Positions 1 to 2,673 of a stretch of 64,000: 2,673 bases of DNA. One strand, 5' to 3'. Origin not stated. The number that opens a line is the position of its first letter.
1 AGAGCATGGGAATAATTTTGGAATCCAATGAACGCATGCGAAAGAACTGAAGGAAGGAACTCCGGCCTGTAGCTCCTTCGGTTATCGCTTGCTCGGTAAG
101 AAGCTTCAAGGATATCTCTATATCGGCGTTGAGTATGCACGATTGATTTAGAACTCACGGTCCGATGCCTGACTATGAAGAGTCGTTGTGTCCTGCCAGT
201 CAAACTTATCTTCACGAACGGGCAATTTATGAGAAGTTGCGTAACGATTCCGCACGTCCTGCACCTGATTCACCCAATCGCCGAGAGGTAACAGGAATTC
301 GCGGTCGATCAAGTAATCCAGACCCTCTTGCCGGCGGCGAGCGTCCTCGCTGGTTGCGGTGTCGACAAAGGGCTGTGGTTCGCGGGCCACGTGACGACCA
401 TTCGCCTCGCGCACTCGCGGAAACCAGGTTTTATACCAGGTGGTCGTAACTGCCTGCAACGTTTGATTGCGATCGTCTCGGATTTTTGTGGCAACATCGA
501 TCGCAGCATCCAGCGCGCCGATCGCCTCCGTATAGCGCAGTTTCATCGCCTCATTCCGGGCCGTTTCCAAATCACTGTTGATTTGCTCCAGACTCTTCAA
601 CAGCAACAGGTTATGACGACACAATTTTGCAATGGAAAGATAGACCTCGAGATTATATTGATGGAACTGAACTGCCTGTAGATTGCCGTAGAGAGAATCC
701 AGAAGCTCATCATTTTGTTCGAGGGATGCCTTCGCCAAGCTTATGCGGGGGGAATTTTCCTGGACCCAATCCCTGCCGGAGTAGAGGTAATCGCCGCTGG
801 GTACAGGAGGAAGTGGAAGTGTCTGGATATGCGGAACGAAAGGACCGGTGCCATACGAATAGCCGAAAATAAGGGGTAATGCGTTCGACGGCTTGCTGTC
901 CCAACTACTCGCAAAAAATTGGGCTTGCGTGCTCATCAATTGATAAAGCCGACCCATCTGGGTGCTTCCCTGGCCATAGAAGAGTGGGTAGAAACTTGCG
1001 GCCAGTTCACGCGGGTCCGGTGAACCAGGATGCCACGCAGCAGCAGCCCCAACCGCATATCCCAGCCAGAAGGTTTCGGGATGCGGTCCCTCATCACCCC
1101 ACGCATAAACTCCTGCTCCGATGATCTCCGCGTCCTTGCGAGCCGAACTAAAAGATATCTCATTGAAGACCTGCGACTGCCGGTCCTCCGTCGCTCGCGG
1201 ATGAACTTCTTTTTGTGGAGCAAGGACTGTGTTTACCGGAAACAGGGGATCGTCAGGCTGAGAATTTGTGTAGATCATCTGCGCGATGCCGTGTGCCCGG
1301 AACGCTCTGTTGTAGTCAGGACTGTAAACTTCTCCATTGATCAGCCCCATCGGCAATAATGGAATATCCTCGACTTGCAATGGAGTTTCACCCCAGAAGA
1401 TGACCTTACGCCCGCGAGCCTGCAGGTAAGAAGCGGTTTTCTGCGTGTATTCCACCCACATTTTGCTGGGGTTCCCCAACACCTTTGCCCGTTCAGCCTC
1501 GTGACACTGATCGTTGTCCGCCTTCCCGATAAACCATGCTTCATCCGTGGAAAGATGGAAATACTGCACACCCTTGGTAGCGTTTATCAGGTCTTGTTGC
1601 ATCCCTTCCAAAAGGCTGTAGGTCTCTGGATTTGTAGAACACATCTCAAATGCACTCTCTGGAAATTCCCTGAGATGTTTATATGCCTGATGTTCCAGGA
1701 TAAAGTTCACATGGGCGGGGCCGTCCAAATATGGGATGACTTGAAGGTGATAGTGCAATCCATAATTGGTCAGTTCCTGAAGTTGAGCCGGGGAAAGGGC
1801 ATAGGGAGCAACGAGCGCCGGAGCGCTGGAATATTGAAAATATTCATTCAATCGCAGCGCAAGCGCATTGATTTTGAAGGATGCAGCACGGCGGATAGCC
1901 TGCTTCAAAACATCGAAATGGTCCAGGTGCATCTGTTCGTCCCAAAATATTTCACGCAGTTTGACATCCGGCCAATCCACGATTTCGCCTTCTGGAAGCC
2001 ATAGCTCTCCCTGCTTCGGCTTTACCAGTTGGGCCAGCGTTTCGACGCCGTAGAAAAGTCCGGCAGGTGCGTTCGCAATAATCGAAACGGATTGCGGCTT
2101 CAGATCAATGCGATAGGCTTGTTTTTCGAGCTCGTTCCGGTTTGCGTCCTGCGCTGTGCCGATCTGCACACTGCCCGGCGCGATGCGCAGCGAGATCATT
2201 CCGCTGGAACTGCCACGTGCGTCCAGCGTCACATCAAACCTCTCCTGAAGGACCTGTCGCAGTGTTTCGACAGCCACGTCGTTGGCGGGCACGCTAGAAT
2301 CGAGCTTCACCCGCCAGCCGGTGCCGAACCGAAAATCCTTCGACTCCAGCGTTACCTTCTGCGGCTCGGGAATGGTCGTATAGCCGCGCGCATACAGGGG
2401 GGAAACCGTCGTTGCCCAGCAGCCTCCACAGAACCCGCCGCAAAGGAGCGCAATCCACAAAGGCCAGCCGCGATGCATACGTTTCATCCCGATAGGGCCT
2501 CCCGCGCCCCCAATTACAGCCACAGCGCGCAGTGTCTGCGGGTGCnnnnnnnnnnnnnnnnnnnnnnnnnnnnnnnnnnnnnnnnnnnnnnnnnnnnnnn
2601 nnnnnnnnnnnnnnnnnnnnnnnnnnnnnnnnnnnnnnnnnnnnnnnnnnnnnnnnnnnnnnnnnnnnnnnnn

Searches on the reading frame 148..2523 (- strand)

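Call 10: search_protein_families(library=pfam, proteins=[window:148-2523:-], max_evalue=0.001)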
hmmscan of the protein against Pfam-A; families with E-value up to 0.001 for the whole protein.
window:148-2523:- (791 aa): 2 families
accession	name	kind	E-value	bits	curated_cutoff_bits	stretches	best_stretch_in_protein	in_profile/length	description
PF02838.20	Glyco_hydro_20b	-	1.3e-19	71.6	26.1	1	48-184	2-124/124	Glycosyl hydrolase family 20, domain 2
PF00728.28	Glyco_hydro_20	-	2.8e-12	47.1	22.3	1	242-382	74-224/348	Glycosyl hydrolase family 20, catalytic domain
